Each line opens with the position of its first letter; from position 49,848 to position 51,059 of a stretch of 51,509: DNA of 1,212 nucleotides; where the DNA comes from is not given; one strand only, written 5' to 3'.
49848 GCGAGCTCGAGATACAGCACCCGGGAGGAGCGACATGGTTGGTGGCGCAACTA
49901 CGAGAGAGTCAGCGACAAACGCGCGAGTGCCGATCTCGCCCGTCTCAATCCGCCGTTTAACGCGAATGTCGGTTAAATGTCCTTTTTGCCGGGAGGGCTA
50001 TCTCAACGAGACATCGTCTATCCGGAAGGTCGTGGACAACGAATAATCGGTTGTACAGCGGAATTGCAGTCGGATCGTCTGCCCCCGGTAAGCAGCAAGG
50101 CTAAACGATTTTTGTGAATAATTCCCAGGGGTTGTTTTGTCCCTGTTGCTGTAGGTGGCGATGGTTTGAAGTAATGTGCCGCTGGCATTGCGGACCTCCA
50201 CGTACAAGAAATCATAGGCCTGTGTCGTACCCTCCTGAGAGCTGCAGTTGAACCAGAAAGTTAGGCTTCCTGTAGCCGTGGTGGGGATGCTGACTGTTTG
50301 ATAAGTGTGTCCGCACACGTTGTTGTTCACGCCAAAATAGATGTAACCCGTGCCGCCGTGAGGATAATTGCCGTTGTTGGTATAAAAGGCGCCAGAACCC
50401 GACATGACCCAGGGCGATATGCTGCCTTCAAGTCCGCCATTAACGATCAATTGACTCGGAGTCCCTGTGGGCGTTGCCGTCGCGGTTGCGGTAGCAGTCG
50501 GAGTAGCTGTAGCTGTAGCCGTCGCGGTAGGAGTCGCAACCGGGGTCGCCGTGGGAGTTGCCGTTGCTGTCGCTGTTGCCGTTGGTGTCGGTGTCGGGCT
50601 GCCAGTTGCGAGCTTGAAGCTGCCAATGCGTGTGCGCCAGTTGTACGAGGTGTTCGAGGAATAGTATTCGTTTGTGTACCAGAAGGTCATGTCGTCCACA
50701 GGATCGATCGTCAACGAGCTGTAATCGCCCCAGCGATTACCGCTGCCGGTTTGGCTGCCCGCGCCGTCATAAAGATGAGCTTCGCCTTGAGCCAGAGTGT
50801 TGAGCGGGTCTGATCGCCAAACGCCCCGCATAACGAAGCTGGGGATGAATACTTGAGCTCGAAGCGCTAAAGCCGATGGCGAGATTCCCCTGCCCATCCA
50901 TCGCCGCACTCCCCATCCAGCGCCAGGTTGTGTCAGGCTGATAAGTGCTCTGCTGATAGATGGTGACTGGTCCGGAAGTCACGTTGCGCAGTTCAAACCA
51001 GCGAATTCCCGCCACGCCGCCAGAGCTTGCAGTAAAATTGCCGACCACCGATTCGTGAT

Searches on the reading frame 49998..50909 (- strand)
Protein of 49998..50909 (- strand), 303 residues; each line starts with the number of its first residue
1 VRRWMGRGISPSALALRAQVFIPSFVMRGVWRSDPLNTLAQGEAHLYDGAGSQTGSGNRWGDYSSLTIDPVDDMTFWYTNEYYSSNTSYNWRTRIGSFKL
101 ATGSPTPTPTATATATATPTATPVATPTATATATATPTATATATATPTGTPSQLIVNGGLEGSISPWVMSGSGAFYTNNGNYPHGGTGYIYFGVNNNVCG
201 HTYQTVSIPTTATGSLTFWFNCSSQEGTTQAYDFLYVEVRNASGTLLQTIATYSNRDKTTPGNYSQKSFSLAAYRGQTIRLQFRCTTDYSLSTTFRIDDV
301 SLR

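Call 28: search_protein_families(library=pfam, proteins=[window:49998-50909:-], max_evalue=0.001)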
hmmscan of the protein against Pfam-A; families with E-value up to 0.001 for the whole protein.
window:49998-50909:- (303 aa): 1 family
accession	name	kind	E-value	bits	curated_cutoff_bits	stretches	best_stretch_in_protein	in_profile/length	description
PF20773.4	InhA-like_MAM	-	2.7e-06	27.5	26.9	1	204-302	55-162/191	Immune inhibitor A-like, MAM domain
